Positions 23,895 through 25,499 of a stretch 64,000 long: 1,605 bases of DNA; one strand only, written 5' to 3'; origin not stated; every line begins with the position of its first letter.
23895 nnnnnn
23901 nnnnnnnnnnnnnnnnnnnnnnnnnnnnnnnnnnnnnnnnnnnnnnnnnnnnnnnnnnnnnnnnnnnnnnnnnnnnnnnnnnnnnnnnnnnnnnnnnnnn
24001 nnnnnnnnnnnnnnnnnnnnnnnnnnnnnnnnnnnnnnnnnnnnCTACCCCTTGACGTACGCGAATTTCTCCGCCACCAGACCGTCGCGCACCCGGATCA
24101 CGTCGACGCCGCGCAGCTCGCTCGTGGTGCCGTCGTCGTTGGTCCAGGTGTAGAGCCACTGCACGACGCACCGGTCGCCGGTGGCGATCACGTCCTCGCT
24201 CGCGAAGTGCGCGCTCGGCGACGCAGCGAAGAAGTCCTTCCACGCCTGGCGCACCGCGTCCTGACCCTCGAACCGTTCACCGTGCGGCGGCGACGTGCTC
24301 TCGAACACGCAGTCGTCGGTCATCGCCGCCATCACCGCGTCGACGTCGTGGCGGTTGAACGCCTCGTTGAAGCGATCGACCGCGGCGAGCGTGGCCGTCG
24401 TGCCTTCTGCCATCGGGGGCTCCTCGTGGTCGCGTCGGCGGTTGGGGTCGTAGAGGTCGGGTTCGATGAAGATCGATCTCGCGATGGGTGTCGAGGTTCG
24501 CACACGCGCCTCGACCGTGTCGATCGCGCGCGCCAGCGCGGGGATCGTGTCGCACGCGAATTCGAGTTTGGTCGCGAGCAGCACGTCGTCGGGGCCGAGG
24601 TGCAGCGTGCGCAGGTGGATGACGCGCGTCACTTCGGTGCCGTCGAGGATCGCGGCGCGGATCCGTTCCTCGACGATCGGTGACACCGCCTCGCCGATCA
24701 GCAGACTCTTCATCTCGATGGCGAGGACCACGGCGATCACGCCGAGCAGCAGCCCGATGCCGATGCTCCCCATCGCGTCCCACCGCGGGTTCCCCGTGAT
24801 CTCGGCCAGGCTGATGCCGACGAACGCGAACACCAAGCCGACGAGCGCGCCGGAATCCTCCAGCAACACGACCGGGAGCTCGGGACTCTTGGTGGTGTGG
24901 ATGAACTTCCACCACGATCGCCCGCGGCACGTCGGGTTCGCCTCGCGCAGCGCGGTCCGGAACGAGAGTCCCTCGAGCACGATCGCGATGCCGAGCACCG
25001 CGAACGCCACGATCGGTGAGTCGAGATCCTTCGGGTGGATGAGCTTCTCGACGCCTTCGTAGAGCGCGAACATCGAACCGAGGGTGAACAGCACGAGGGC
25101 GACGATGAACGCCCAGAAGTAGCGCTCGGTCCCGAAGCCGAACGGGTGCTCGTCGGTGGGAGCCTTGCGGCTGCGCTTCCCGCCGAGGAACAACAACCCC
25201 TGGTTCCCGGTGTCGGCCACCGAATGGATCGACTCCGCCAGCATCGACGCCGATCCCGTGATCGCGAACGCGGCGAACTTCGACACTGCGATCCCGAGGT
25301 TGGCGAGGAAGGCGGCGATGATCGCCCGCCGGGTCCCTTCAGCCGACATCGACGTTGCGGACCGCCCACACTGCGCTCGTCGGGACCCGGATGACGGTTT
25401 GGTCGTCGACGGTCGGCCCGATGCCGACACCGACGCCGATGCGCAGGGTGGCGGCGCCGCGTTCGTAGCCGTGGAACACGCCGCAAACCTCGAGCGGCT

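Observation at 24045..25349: CDF metal transporter with in-frame SnoaL/NTF2-like C-terminal domain, overlapping an HExxH metallohydrolase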

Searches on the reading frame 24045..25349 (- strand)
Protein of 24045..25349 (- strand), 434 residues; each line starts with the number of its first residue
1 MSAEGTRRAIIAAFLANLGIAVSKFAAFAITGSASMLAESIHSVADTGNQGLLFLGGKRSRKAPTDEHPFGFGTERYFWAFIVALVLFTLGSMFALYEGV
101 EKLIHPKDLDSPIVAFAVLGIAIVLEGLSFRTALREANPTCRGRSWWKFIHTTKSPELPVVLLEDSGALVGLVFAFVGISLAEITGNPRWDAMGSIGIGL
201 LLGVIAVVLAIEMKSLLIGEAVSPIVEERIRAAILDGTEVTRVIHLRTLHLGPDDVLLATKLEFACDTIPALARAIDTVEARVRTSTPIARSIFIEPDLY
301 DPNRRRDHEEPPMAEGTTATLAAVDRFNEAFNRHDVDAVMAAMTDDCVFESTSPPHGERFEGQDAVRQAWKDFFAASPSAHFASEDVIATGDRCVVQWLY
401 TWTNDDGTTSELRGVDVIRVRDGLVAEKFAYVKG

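Call 3: search_protein_families(library=pfam, proteins=[window:24045-25349:-], max_evalue=0.01)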
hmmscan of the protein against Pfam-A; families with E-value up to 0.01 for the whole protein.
window:24045-25349:- (434 aa): 5 families
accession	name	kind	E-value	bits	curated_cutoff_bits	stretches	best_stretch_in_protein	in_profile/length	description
PF01545.26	Cation_efflux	-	6.9e-40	137.4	26.6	1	10-217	1-197/198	Cation efflux family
PF12680.13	SnoaL_2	-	3.7e-24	85.7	27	1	324-427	1-101/102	SnoaL-like domain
PF07366.18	SnoaL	-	4.8e-13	49.5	28.4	1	324-428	4-113/126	SnoaL-like polyketide cyclase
PF13474.12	SnoaL_3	-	1.9e-09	38.3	22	1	322-418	3-102/121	SnoaL-like domain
PF14534.12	DUF4440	-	8.1e-08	33.1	25.2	1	322-423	3-103/107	Domain of unknown function (DUF4440)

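Call 4: search_protein_families(library=ncbifam, proteins=[window:24045-25349:-], max_evalue=0.01)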
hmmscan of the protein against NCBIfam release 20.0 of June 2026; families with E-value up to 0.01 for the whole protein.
window:24045-25349:- (434 aa): 14 families
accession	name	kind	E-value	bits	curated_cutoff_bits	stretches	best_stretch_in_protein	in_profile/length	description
TIGR01297.1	CDF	superfamily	1.7e-35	122.7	82.35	1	7-268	2-250/285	cation diffusion facilitator family transporter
NF033616.1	CDF_MamB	equivalog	1.7e-18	67.1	350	1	8-259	7-242/284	magnetosome biogenesis CDF transporter MamB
NF050169.1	CatEfflxFieF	equivalog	1.3e-12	47.5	420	1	9-286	7-269/282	cation efflux pump FieF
NF007064.0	PRK09509.1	equivalog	1.5e-12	47.1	447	1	7-288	11-276/300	CDF family cation-efflux transporter FieF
NF033615.1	CDF_MamM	equivalog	7.6e-11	41.8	350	1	10-115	12-117/290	magnetosome biogenesis CDF transporter MamM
NF052621.1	MngEfTpMntE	equivalog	2.5e-09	37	500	1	9-252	6-235/293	manganese efflux transporter MntE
NF006089.0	PRK08241.1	subfamily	3e-08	33.1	240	1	305-432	204-326/343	RNA polymerase subunit sigma-70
NF052602.1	Zn_efflux_Cdf31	equivalog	3.9e-07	29.8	460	1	6-125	6-122/299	CDF family zinc efflux transporter Cdf31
NF002923.0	PRK03557.1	equivalog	5.1e-07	29.2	408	1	4-122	15-133/313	CDF family zinc transporter ZitB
TIGR02960.1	SigX5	hypoth_equivalog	1.6e-06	27.5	264.75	1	273-433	165-312/322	RNA polymerase sigma-70 factor, TIGR02960 family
TIGR02096.1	TIGR02096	subfamily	1.8e-06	28.3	97.1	1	324-431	4-118/129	ketosteroid isomerase-related protein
NF040994.1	MamV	equivalog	0.0001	21.5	500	1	13-123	17-123/319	CDF transporter MamV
TIGR02246.1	TIGR02246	subfamily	0.00066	19.6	33.95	1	319-399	5-85/128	SgcJ/EcaC family oxidoreductase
NF033827.1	CDF_efflux_DmeF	equivalog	0.0065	15.9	250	0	5-124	14-133/309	CDF family Co(II)/Ni(II) efflux transporter DmeF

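Call 5: find_homologous_proteins(query=window:24045-25349:-, max_evalue=1e-10)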
Query window:24045-25349:- (434 aa): 8000 proteins with E <= 1e-10 among 8000 candidates; the best 120 are listed.
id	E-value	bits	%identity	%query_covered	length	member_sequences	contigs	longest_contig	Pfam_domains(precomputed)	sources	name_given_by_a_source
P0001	3.6e-275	930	97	100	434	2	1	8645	PF07366.19,PF12680.14,PF14534.13,PF13474.13,PF01545.27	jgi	jgi:cation diffusion facilitator family transporter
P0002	3.3e-236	802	83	100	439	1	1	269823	PF07366.19,PF12680.14,PF14534.13,PF13474.13,PF01545.27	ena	-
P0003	1.7e-235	800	83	100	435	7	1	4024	PF07366.19,PF12680.14,PF14534.13,PF13474.13,PF01545.27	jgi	jgi:cation diffusion facilitator family transporter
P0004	4.2e-235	798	82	100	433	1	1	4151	PF07366.19,PF12680.14,PF14534.13,PF13474.13,PF01545.27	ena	-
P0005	1.7e-234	796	82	100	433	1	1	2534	PF07366.19,PF12680.14,PF14534.13,PF13474.13,PF01545.27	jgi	jgi:cation diffusion facilitator family transporter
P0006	5.8e-234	795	83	100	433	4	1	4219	PF07366.19,PF12680.14,PF14534.13,PF13474.13,PF01545.27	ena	-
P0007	6.9e-234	794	82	100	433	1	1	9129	PF07366.19,PF12680.14,PF14534.13,PF13474.13,PF01545.27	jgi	jgi:cation diffusion facilitator family transporter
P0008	1.6e-233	793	82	100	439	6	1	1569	PF07366.19,PF12680.14,PF14534.13,PF13474.13,PF01545.27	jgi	jgi:cation diffusion facilitator family transporter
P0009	2.1e-233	793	83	100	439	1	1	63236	PF07366.19,PF12680.14,PF14534.13,PF13474.13,PF01545.27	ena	-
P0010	7.1e-233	791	83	100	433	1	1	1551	PF07366.19,PF12680.14,PF14534.13,PF13474.13,PF01545.27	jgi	jgi:cation diffusion facilitator family transporter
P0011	1.0e-232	790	82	100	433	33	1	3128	PF07366.19,PF12680.14,PF14534.13,PF13474.13,PF01545.27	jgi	jgi:cation diffusion facilitator family transporter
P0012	1.1e-232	790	82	100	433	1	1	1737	PF07366.19,PF12680.14,PF14534.13,PF13474.13,PF01545.27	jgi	jgi:cation diffusion facilitator family transporter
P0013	1.3e-232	790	82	100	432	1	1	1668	PF07366.19,PF12680.14,PF14534.13,PF13474.13,PF01545.27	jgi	jgi:cation diffusion facilitator family transporter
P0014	1.3e-232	790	83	100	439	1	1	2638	PF07366.19,PF12680.14,PF14534.13,PF13474.13,PF01545.27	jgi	jgi:cation diffusion facilitator family transporter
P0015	2.2e-232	789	83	100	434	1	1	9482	PF07366.19,PF12680.14,PF14534.13,PF13474.13,PF01545.27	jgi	jgi:cation diffusion facilitator family transporter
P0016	2.8e-232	789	83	100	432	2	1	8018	PF07366.19,PF12680.14,PF14534.13,PF13474.13,PF01545.27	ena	-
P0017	2.9e-231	786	82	100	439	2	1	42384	PF07366.19,PF12680.14,PF14534.13,PF13474.13,PF01545.27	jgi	jgi:cation diffusion facilitator family transporter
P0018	3.3e-231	785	82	100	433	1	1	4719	PF07366.19,PF12680.14,PF14534.13,PF13474.13,PF01545.27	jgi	jgi:cation diffusion facilitator family transporter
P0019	8.6e-231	784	81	100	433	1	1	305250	PF07366.19,PF12680.14,PF14534.13,PF13474.13,PF01545.27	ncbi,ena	-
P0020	2.2e-229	779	81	100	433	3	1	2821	PF07366.19,PF12680.14,PF14534.13,PF13474.13,PF01545.27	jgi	jgi:cation diffusion facilitator family transporter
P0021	3.1e-229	779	81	100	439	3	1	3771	PF07366.19,PF12680.14,PF14534.13,PF13474.13,PF01545.27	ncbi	-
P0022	4.5e-229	778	81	100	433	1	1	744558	PF07366.19,PF12680.14,PF14534.13,PF13474.13,PF01545.27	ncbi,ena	-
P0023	1.1e-228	777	82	100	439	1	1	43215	PF07366.19,PF12680.14,PF14534.13,PF13474.13,PF01545.27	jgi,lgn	jgi:cation diffusion facilitator family transporter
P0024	1.7e-228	777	82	100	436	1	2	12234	PF07366.19,PF12680.14,PF14534.13,PF13474.13,PF01545.27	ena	-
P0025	6.1e-228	775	81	100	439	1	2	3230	PF07366.19,PF12680.14,PF14534.13,PF13474.13,PF01545.27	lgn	-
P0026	1.6e-227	773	81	100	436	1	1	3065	PF07366.19,PF12680.14,PF14534.13,PF13474.13,PF01545.27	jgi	jgi:cation diffusion facilitator family transporter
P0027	2.1e-227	773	80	100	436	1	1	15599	PF07366.19,PF12680.14,PF14534.13,PF13474.13,PF01545.27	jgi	jgi:cation diffusion facilitator family transporter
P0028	6.7e-227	771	79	100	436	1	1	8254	PF07366.19,PF12680.14,PF14534.13,PF13474.13,PF01545.27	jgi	jgi:cation diffusion facilitator family transporter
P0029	9.2e-227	771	79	100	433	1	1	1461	PF07366.19,PF12680.14,PF14534.13,PF13474.13,PF01545.27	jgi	jgi:cation diffusion facilitator family transporter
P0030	1.1e-226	771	81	100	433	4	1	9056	PF07366.19,PF12680.14,PF14534.13,PF13474.13,PF01545.27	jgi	jgi:cation diffusion facilitator family transporter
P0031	3.3e-226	769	79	100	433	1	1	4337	PF07366.19,PF12680.14,PF14534.13,PF13474.13,PF01545.27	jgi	jgi:cation diffusion facilitator family transporter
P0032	7.5e-226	768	80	100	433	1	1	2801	PF07366.19,PF12680.14,PF14534.13,PF13474.13,PF01545.27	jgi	jgi:cation diffusion facilitator family transporter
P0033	1.1e-225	767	80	100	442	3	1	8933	PF07366.19,PF12680.14,PF14534.13,PF13474.13,PF01545.27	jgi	jgi:cation diffusion facilitator family transporter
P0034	3.0e-225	766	81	100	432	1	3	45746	PF07366.19,PF12680.14,PF14534.13,PF13474.13,PF01545.27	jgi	jgi:cation diffusion facilitator family transporter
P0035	1.3e-224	764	80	100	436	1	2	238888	PF07366.19,PF12680.14,PF14534.13,PF13474.13,PF01545.27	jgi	jgi:cation diffusion facilitator family transporter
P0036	1.2e-223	761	79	100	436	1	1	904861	PF07366.19,PF12680.14,PF14534.13,PF13474.13,PF01545.27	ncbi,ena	-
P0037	2.3e-223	760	79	100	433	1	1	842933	PF07366.19,PF12680.14,PF14534.13,PF13474.13,PF01545.27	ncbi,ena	-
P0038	8.4e-223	758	80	100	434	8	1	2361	PF07366.19,PF12680.14,PF14534.13,PF13474.13,PF01545.27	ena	-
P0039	8.6e-223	758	79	100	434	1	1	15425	PF07366.19,PF12680.14,PF14534.13,PF13474.13,PF01545.27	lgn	-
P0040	4.6e-222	755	80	100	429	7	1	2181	PF07366.19,PF12680.14,PF14534.13,PF13474.13,PF01545.27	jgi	jgi:cation diffusion facilitator family transporter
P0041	1.7e-221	754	79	100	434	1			PF07366.19,PF12680.14,PF14534.13,PF13474.13,PF01545.27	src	-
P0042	9.3e-221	751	79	100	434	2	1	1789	PF07366.19,PF12680.14,PF14534.13,PF13474.13,PF01545.27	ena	-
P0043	1.4e-220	751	80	100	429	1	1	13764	PF07366.19,PF12680.14,PF14534.13,PF13474.13,PF01545.27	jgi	jgi:cation diffusion facilitator family transporter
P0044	1.6e-220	750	80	100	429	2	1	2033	PF07366.19,PF12680.14,PF14534.13,PF13474.13,PF01545.27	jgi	-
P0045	2.5e-220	750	78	100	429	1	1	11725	PF07366.19,PF12680.14,PF14534.13,PF13474.13,PF01545.27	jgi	jgi:cation diffusion facilitator family transporter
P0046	4.0e-220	749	79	100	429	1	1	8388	PF07366.19,PF12680.14,PF14534.13,PF13474.13,PF01545.27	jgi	jgi:cation diffusion facilitator family transporter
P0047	4.1e-219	746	79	100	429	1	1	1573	PF07366.19,PF12680.14,PF14534.13,PF13474.13,PF01545.27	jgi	jgi:cation diffusion facilitator family transporter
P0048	9.8e-219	744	78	100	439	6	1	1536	PF07366.19,PF12680.14,PF14534.13,PF13474.13,PF01545.27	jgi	jgi:cation diffusion facilitator family transporter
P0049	1.6e-218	744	78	100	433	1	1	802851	PF07366.19,PF12680.14,PF14534.13,PF13474.13,PF01545.27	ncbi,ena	-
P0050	4.8e-218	742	78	100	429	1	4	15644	PF07366.19,PF12680.14,PF14534.13,PF13474.13,PF01545.27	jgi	jgi:cation diffusion facilitator family transporter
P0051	5.8e-218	742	78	100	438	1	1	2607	PF07366.19,PF12680.14,PF14534.13,PF13474.13,PF01545.27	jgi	jgi:cation diffusion facilitator family transporter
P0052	6.5e-218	742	78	100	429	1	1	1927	PF07366.19,PF12680.14,PF14534.13,PF13474.13,PF01545.27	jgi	jgi:cation diffusion facilitator family transporter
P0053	7.6e-218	741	79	100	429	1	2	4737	PF07366.19,PF12680.14,PF14534.13,PF13474.13,PF01545.27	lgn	-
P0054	3.1e-217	739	78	100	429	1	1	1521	PF07366.19,PF12680.14,PF14534.13,PF13474.13,PF01545.27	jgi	jgi:cation diffusion facilitator family transporter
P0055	4.6e-217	739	76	100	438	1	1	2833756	PF07366.19,PF12680.14,PF14534.13,PF13474.13,PF01545.27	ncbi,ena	-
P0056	8.5e-217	738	78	100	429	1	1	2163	PF07366.19,PF12680.14,PF14534.13,PF13474.13,PF01545.27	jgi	jgi:cation diffusion facilitator family transporter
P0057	2.1e-216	737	78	100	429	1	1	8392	PF07366.19,PF12680.14,PF14534.13,PF13474.13,PF01545.27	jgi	jgi:cation diffusion facilitator family transporter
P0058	7.5e-216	735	77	100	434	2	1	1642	PF07366.19,PF12680.14,PF14534.13,PF13474.13,PF01545.27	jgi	jgi:cation diffusion facilitator family transporter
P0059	1.5e-215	734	78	100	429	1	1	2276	PF07366.19,PF12680.14,PF14534.13,PF13474.13,PF01545.27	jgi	jgi:cation diffusion facilitator family transporter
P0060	3.2e-215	733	76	100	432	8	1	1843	PF07366.19,PF12680.14,PF14534.13,PF13474.13,PF01545.27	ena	-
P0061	3.9e-215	733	77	100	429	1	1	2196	PF07366.19,PF12680.14,PF14534.13,PF13474.13,PF01545.27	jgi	jgi:cation diffusion facilitator family transporter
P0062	4.2e-215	732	77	100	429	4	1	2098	PF07366.19,PF12680.14,PF14534.13,PF13474.13,PF01545.27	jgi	jgi:cation diffusion facilitator family transporter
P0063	1.8e-214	730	77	100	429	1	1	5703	PF07366.19,PF12680.14,PF14534.13,PF13474.13,PF01545.27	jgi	jgi:cation diffusion facilitator family transporter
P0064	1.8e-213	727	75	100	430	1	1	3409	PF07366.19,PF12680.14,PF14534.13,PF13474.13,PF01545.27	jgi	jgi:cation diffusion facilitator family transporter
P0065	2.5e-213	727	76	100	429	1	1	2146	PF07366.19,PF12680.14,PF14534.13,PF13474.13,PF01545.27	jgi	jgi:cation diffusion facilitator family transporter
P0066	3.0e-213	726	77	100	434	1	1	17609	PF07366.19,PF12680.14,PF14534.13,PF13474.13,PF01545.27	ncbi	ncbi:MAG TPA: cation diffusion facilitator family transporter [Acidimicrobiia bacterium]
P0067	4.7e-213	726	76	100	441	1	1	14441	PF07366.19,PF12680.14,PF14534.13,PF13474.13,PF01545.27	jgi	jgi:cation diffusion facilitator family transporter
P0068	7.9e-213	725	77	100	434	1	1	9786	PF07366.19,PF12680.14,PF14534.13,PF13474.13,PF01545.27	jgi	jgi:cation diffusion facilitator family transporter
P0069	9.4e-213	725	77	100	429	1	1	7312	PF07366.19,PF12680.14,PF14534.13,PF13474.13,PF01545.27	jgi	jgi:cation diffusion facilitator family transporter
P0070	1.0e-212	725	75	99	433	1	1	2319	PF07366.19,PF12680.14,PF14534.13,PF13474.13,PF01545.27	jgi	jgi:cation diffusion facilitator family transporter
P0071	1.4e-212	724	77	100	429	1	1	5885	PF07366.19,PF12680.14,PF14534.13,PF13474.13,PF01545.27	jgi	jgi:cation diffusion facilitator family transporter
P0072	2.1e-212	724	75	100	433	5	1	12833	PF07366.19,PF12680.14,PF14534.13,PF13474.13,PF01545.27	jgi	jgi:cation diffusion facilitator family transporter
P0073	1.1e-211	721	76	100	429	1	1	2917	PF07366.19,PF12680.14,PF14534.13,PF13474.13,PF01545.27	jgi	jgi:cation diffusion facilitator family transporter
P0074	2.5e-210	717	76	100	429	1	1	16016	PF07366.19,PF12680.14,PF14534.13,PF13474.13,PF01545.27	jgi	jgi:cation diffusion facilitator family transporter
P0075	1.9e-203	694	74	99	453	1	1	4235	PF07366.19,PF12680.14,PF14534.13,PF13474.13,PF01545.27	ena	-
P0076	9.0e-203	692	73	99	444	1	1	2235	PF07366.19,PF12680.14,PF14534.13,PF13474.13,PF01545.27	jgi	jgi:cation diffusion facilitator family transporter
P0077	1.7e-199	681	76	92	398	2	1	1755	PF07366.19,PF12680.14,PF14534.13,PF13474.13,PF01545.27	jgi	-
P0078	1.0e-198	678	77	92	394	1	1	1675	PF07366.19,PF12680.14,PF14534.13,PF13474.13,PF01545.27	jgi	jgi:cation diffusion facilitator family transporter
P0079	2.1e-196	671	71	99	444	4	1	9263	PF07366.19,PF12680.14,PF14534.13,PF13474.13,PF01545.27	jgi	jgi:cation diffusion facilitator family transporter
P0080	3.0e-192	657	78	88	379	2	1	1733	PF07366.19,PF12680.14,PF14534.13,PF13474.13,PF01545.27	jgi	jgi:cation diffusion facilitator family transporter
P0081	8.0e-192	656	74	92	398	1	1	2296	PF07366.19,PF12680.14,PF14534.13,PF13474.13,PF01545.27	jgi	jgi:cation diffusion facilitator family transporter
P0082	9.5e-170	583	79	54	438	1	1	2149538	PF07366.19,PF12680.14,PF14534.13,PF13474.13,PF01545.27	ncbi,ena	-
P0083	5.6e-169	580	78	79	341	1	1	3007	PF07366.19,PF12680.14,PF14534.13,PF13474.13,PF01545.27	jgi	jgi:divalent metal cation (Fe/Co/Zn/Cd) transporter/ketosteroid isomerase-like protein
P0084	7.3e-167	574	82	76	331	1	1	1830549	PF01545.27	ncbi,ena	-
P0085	8.1e-165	567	85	72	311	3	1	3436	PF01545.27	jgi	jgi:cation diffusion facilitator family transporter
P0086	3.6e-164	565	85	70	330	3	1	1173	PF01545.27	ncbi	-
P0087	1.9e-163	562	83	72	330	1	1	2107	PF01545.27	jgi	jgi:cation diffusion facilitator family transporter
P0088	2.0e-163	562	85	72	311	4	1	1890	PF01545.27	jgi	jgi:cation diffusion facilitator family transporter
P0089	3.4e-163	561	84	70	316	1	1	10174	PF01545.27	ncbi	ncbi:MAG: cation diffusion facilitator family transporter [Acidimicrobiia bacterium]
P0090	3.7e-160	551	82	72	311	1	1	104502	PF01545.27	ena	-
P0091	8.4e-160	550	83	72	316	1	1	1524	PF01545.27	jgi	jgi:cation diffusion facilitator family transporter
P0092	1.7e-159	549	81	73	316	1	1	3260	PF01545.27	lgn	-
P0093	2.7e-159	549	63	99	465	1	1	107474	PF07366.19,PF12680.14,PF14534.13,PF13474.13,PF01545.27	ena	-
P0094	1.3e-158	546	83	72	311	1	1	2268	PF01545.27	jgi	jgi:cation diffusion facilitator family transporter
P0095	2.1e-158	546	82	71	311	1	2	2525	PF01545.27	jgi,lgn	-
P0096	3.4e-158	545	82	70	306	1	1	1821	PF01545.27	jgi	jgi:cation diffusion facilitator family transporter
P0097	3.3e-156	538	73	78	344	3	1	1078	PF07366.19,PF12680.14,PF14534.13,PF13474.13,PF01545.27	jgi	jgi:divalent metal cation (Fe/Co/Zn/Cd) transporter/ketosteroid isomerase-like protein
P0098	5.4e-156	538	81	72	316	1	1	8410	PF01545.27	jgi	jgi:cation diffusion facilitator family transporter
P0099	8.4e-156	537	82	71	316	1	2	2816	PF01545.27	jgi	jgi:cation diffusion facilitator family transporter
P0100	1.2e-155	537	81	71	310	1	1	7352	PF01545.27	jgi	jgi:cation diffusion facilitator family transporter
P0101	5.0e-155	535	82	71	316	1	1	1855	PF01545.27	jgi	jgi:cation diffusion facilitator family transporter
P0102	9.1e-155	534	81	71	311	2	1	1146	PF01545.27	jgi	jgi:cation diffusion facilitator family transporter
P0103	1.6e-154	533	80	72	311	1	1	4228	PF01545.27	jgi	jgi:cation diffusion facilitator family transporter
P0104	2.0e-154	533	83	70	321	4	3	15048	PF01545.27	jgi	jgi:cation diffusion facilitator family transporter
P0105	2.1e-154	533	80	71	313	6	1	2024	PF01545.27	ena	-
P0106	2.2e-154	532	81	71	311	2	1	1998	PF01545.27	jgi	-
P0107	1.4e-153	530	80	71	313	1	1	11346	PF01545.27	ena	-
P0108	1.6e-153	530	76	72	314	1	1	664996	PF07366.19,PF12680.14,PF14534.13,PF13474.13,PF01545.27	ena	-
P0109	1.9e-153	529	81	71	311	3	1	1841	PF01545.27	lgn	-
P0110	3.4e-153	528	80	71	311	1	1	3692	PF01545.27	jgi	jgi:cation diffusion facilitator family transporter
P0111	4.8e-153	528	79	72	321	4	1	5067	PF01545.27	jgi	jgi:cation diffusion facilitator family transporter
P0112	6.7e-153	528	65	87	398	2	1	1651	PF07366.19,PF12680.14,PF16916.12,PF01545.27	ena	-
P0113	7.8e-153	527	80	71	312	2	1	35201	PF01545.27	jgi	jgi:cation diffusion facilitator family transporter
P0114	1.3e-152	527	81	70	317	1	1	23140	PF01545.27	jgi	jgi:cation diffusion facilitator family transporter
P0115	2.0e-152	526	76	75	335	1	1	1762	PF01545.27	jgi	jgi:cation diffusion facilitator family transporter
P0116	3.9e-152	525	81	70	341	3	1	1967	PF01545.27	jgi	jgi:cation diffusion facilitator family transporter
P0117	4.4e-152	525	79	73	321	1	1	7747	PF01545.27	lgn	-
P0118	6.4e-151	521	79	71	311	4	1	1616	PF01545.27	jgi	jgi:cation diffusion facilitator family transporter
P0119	7.1e-151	521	79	71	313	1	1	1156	PF01545.27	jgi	jgi:cation diffusion facilitator family transporter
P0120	2.3e-150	519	80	70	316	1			PF01545.27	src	-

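Call 6: find_related_loci(query=window:24045-25349:-, collection=genome_contigs, flank=5000)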
Query window:24045-25349:- (434 aa) in genome_contigs; peptide patterns used: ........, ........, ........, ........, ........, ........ (x = any residue, [..] = any of these).
215 stretches matched a pattern; 196 encode a relative of the query (tblastn E <= 1e-3); the best 80 are kept; 79 distinct loci.
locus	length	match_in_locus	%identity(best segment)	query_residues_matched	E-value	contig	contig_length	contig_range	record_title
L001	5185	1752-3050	81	1-434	0e+0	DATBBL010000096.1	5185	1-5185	MAG TPA_asm: Acidimicrobiia bacterium isolate SMAG_U5758 k141_5407223, whole genome shotgun sequence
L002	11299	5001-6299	80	1-434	0e+0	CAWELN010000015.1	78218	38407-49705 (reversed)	MAG: uncultured Actinomycetes bacterium isolate MFD05841.bin.2.21 genome assembly, contig: contig_30664, whole genome sh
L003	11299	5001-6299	81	1-434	0e+0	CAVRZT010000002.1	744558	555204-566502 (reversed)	MAG: uncultured Actinomycetes bacterium isolate MFD05942.bin.2.12 genome assembly, contig: contig_2439, whole genome sho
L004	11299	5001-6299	79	1-434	0e+0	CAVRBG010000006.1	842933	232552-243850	MAG: uncultured Actinomycetes bacterium isolate MFD04944.bin.2.123 genome assembly, contig: contig_28220, whole genome s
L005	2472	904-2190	80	1-434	0e+0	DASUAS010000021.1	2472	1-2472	MAG TPA_asm: Acidimicrobiia bacterium isolate SMAG_U2501 k141_995580, whole genome shotgun sequence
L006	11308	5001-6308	79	1-434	0e+0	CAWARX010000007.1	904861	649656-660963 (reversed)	MAG: uncultured Actinomycetes bacterium isolate MFD02416.bin.2.207 genome assembly, contig: contig_65032, whole genome s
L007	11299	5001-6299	78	1-434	0e+0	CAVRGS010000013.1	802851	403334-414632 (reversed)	MAG: uncultured Actinomycetes bacterium isolate MFD05442.bin.1.365 genome assembly, contig: contig_654, whole genome sho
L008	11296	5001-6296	76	1-434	0e+0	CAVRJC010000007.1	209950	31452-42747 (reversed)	MAG: uncultured Actinomycetes bacterium isolate MFD05942.bin.1.117 genome assembly, contig: contig_29803, whole genome s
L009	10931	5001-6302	77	1-434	0e+0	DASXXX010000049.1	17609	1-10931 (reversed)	MAG TPA_asm: Acidimicrobiia bacterium isolate SMAG_U4809 k141_4440157, whole genome shotgun sequence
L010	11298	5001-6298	82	1-434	0e+0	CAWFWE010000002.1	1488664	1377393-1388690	MAG: uncultured Actinomycetes bacterium isolate MFD04944.bin.2.69 genome assembly, contig: contig_21982, whole genome sh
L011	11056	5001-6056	78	1-343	2e-174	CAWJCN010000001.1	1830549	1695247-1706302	MAG: uncultured Actinomycetes bacterium isolate MFD04944.bin.1.334 genome assembly, contig: contig_24210, whole genome s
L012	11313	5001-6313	73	1-434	3e-174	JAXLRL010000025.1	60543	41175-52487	MAG: Acidimicrobiia bacterium isolate STL-ACT8 C4.45.fa-25, whole genome shotgun sequence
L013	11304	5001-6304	83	1-434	0e+0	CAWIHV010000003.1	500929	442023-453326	MAG: uncultured Actinomycetes bacterium isolate MFD05442.bin.4.822 genome assembly, contig: contig_19408, whole genome s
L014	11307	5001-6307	74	1-433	1e-176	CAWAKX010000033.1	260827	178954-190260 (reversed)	MAG: uncultured Actinomycetes bacterium isolate MFD02134.bin.2.164 genome assembly, contig: contig_8509, whole genome sh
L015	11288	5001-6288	77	1-434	0e+0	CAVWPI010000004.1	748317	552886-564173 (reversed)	MAG: uncultured Actinomycetes bacterium isolate MFD05442.bin.2.40 genome assembly, contig: contig_18408, whole genome sh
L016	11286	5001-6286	72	3-434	9e-171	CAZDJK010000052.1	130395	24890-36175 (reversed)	MAG TPA_asm: uncultured Bifidobacteriaceae bacterium isolate binchicken_co279_24 genome assembly, contig: k141_3528871,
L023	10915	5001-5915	65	4-308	4e-121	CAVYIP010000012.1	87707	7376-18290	MAG: uncultured Actinomycetes bacterium isolate MFD05088.bin.2.106 genome assembly, contig: contig_41707, whole genome s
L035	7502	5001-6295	64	4-434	7e-150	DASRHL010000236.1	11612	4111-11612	MAG TPA_asm: Acidimicrobiia bacterium isolate SMAG_U10083 k141_1886747, whole genome shotgun sequence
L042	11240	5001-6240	58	24-434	2e-142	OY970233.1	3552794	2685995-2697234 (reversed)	MAG: uncultured Actinomycetes bacterium isolate MFD01872.bin.c.1 genome assembly, chromosome: 1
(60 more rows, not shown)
